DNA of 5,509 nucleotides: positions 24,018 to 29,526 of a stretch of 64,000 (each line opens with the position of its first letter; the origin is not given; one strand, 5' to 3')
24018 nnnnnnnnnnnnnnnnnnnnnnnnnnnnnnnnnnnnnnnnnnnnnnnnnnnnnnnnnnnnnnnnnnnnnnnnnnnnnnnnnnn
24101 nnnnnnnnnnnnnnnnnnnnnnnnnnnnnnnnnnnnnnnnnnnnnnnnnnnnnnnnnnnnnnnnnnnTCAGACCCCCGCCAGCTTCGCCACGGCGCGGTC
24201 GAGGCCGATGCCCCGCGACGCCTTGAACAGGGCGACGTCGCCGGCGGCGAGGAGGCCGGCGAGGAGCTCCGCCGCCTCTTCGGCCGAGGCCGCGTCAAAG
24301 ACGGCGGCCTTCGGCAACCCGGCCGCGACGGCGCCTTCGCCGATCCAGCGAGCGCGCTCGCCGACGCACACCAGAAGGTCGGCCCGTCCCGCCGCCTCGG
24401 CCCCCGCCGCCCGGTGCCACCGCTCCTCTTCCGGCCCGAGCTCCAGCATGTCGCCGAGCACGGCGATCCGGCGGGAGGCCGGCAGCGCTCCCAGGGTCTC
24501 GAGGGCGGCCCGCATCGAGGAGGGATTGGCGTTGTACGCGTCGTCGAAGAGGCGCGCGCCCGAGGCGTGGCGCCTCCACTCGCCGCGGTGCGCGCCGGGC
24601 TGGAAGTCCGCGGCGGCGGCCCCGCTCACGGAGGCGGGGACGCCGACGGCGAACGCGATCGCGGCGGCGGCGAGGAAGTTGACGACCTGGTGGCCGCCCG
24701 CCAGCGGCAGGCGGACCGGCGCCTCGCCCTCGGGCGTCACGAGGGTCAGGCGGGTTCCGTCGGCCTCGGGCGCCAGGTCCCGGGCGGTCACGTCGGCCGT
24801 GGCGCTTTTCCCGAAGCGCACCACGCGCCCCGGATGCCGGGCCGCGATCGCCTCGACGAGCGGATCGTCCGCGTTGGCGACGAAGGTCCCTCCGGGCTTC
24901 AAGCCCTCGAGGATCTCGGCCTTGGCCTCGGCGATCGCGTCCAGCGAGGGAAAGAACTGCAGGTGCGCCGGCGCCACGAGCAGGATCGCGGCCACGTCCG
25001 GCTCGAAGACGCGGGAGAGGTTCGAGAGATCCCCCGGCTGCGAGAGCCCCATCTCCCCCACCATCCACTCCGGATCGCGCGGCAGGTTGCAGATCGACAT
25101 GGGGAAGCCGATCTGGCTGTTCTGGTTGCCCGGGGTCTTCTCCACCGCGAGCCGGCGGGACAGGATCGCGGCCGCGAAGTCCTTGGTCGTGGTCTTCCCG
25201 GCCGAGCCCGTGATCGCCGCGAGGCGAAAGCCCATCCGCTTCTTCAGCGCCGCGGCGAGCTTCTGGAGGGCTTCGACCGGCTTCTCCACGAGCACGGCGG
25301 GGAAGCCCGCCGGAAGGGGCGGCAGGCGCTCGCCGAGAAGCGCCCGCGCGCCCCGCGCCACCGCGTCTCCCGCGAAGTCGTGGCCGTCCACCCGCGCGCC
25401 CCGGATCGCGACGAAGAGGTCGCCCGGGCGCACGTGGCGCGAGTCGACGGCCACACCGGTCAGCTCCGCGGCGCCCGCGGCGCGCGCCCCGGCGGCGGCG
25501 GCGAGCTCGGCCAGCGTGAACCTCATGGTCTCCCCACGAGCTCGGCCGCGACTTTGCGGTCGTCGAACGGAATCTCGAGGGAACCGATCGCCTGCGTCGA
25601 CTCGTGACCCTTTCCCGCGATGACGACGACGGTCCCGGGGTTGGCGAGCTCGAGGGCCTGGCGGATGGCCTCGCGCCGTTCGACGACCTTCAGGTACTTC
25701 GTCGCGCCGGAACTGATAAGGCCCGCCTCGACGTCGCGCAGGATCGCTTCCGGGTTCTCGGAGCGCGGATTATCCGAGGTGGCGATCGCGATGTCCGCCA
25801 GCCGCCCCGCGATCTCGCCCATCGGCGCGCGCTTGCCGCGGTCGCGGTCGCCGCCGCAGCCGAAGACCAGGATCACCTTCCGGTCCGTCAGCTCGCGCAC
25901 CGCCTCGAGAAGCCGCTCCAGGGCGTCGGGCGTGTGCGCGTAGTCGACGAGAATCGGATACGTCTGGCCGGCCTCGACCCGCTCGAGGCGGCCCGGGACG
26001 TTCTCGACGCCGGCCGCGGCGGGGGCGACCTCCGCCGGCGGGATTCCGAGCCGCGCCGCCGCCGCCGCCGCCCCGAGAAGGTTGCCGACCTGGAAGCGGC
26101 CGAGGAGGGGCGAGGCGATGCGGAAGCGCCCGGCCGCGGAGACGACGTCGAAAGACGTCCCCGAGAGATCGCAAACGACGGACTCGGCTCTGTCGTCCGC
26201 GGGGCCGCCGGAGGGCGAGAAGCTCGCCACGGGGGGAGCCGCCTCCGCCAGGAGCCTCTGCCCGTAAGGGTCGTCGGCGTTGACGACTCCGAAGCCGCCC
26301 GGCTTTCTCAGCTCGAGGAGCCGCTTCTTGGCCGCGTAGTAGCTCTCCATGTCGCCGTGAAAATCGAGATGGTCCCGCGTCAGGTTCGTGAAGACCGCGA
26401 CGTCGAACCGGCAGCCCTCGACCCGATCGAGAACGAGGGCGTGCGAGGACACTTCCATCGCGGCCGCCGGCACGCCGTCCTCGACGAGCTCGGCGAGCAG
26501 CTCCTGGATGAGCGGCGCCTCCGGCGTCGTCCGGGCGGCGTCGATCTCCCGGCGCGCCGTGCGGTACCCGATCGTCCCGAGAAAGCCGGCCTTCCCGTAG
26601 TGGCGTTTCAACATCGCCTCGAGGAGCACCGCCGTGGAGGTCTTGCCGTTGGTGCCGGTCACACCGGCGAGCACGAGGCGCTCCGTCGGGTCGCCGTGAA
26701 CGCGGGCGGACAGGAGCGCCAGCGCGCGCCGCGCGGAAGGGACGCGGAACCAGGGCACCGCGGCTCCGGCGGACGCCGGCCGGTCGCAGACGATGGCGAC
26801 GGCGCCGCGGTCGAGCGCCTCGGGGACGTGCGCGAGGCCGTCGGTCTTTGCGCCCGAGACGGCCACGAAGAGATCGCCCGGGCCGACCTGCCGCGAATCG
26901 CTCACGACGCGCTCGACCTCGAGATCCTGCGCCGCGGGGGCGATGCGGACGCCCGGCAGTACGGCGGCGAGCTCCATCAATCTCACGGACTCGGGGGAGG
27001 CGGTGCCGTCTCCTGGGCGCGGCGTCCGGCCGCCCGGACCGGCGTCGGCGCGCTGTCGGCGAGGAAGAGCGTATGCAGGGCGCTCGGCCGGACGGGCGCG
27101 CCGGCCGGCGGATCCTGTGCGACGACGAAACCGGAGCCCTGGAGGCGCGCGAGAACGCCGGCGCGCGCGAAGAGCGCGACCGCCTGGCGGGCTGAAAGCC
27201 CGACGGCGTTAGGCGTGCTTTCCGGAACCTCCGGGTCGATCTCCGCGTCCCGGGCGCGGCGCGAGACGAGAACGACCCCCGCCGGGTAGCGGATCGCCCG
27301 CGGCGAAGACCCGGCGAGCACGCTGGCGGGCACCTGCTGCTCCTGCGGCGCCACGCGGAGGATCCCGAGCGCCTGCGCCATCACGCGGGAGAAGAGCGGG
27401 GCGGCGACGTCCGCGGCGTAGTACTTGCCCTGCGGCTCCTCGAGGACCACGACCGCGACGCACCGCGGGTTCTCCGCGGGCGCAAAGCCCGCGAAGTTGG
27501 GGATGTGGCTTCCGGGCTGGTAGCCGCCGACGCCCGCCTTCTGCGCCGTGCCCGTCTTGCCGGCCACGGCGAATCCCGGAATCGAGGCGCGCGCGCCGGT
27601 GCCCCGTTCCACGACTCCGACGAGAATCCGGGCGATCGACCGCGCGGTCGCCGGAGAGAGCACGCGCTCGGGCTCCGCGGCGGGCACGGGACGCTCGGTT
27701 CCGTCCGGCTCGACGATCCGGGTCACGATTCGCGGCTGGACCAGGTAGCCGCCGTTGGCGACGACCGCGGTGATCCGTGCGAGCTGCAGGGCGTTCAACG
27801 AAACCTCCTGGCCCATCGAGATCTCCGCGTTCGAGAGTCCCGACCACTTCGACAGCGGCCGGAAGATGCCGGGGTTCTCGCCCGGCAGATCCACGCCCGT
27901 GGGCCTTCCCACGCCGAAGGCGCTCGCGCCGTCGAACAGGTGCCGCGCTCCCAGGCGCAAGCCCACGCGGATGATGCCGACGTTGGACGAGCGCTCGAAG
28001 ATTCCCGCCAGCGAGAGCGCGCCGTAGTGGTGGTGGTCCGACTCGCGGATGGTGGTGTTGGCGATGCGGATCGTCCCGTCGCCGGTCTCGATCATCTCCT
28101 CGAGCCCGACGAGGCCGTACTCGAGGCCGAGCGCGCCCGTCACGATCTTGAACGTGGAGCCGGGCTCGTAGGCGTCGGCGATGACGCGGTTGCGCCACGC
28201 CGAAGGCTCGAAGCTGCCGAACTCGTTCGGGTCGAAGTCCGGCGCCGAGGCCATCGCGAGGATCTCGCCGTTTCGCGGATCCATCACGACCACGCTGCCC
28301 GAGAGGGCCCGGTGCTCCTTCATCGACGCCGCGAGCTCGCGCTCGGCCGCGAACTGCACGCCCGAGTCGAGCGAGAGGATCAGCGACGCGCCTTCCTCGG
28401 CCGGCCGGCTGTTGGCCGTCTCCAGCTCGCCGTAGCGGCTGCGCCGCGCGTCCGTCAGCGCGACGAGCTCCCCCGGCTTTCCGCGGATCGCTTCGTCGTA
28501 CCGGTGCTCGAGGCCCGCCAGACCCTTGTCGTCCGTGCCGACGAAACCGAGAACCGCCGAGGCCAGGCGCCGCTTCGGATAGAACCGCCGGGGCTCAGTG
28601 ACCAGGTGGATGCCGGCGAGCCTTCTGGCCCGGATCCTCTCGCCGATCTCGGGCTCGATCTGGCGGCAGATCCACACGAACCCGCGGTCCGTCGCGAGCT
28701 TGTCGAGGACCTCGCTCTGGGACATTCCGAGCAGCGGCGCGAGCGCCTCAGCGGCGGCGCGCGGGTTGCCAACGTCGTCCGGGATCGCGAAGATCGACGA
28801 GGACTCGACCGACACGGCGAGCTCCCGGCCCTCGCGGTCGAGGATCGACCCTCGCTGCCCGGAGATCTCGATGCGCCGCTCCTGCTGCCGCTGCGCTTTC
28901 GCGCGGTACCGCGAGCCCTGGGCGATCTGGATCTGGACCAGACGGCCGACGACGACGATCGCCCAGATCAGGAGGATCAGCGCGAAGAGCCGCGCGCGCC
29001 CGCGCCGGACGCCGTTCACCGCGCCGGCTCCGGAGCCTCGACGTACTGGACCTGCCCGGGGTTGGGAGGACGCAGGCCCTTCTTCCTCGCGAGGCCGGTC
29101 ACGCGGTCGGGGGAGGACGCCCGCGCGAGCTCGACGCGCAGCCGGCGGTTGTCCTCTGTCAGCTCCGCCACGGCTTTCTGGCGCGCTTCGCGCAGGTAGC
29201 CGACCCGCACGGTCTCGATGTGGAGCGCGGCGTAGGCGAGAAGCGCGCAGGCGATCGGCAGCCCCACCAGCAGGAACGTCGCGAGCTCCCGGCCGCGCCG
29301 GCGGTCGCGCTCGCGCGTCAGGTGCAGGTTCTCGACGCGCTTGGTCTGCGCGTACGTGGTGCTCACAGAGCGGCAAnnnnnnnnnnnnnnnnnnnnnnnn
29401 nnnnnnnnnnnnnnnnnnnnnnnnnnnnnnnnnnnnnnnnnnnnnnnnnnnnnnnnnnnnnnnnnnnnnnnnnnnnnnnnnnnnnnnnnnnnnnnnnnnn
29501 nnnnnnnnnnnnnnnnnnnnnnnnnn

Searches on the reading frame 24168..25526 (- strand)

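Call 12: search_protein_families(library=pfam, proteins=[window:24168-25526:-], max_evalue=0.0001)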
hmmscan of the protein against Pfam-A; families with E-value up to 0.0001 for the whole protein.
window:24168-25526:- (452 aa): 3 families
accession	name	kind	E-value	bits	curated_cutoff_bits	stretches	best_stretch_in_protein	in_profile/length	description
PF08245.18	Mur_ligase_M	-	9.7e-43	146.9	24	1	105-291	1-200/200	Mur ligase middle domain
PF02875.26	Mur_ligase_C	-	3.5e-22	80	28.4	1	313-438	1-127/127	Mur ligase, glutamate ligase domain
PF01225.30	Mur_ligase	-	2.7e-12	47.3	21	1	22-92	2-92/95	Mur ligase family, catalytic domain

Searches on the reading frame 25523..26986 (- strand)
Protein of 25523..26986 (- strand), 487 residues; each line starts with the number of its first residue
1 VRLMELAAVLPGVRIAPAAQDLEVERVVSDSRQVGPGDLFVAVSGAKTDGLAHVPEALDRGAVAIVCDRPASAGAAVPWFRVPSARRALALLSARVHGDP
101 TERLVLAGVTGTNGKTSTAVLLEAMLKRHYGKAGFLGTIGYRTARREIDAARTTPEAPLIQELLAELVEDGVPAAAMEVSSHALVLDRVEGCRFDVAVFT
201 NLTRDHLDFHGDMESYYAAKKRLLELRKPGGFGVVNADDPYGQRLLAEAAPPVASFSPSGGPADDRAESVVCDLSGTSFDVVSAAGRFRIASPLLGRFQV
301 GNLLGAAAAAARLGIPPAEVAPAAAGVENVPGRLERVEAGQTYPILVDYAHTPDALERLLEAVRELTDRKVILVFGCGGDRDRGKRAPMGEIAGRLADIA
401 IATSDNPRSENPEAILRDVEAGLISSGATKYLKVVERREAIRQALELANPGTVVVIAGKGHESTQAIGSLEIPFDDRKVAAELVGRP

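Call 12: search_protein_families(library=pfam, proteins=[window:25523-26986:-], max_evalue=0.0001)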
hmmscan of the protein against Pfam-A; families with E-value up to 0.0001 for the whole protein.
window:25523-26986:- (487 aa): 3 families
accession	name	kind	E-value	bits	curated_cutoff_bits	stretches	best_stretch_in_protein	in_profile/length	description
PF08245.18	Mur_ligase_M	-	6.3e-53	180.2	24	1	109-310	1-200/200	Mur ligase middle domain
PF02875.26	Mur_ligase_C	-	1.1e-34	120.5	28.4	1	332-460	1-127/127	Mur ligase, glutamate ligase domain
PF01225.30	Mur_ligase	-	7.1e-10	39.6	21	1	25-95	3-93/95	Mur ligase family, catalytic domain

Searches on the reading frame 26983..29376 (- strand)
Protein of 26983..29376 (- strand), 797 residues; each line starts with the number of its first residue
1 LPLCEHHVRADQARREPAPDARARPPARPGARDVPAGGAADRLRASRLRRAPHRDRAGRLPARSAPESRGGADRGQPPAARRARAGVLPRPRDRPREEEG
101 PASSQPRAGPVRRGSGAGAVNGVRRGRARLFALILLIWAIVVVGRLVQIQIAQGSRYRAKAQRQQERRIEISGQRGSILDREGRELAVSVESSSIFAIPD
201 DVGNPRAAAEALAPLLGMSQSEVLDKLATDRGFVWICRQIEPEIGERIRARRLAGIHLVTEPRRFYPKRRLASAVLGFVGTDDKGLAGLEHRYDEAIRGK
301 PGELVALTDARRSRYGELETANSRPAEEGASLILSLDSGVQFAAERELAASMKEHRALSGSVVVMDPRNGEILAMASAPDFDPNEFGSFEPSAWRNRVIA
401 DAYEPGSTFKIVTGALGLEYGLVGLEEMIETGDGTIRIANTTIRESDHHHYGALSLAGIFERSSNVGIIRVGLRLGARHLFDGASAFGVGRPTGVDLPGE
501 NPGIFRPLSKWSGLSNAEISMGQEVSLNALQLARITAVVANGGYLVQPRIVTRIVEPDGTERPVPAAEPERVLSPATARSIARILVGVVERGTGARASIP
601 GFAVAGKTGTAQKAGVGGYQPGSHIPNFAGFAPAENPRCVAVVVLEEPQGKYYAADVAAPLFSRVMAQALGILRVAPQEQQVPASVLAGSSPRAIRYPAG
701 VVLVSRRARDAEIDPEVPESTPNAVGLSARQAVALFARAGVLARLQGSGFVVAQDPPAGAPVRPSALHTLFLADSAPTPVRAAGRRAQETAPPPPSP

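Call 12: search_protein_families(library=pfam, proteins=[window:26983-29376:-], max_evalue=0.0001)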
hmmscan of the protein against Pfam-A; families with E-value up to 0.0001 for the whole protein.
window:26983-29376:- (797 aa): 3 families
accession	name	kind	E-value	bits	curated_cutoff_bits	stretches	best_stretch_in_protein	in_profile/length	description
PF00905.27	Transpeptidase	-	1.8e-73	247.8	22.1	1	360-666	1-298/299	Penicillin binding protein transpeptidase domain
PF03717.20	PBP_dimer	-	7.5e-16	59.5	24.4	1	171-310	2-171/180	Penicillin-binding Protein dimerisation domain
PF03793.24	PASTA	-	1.9e-06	28.2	23.2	1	722-764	4-54/64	PASTA domain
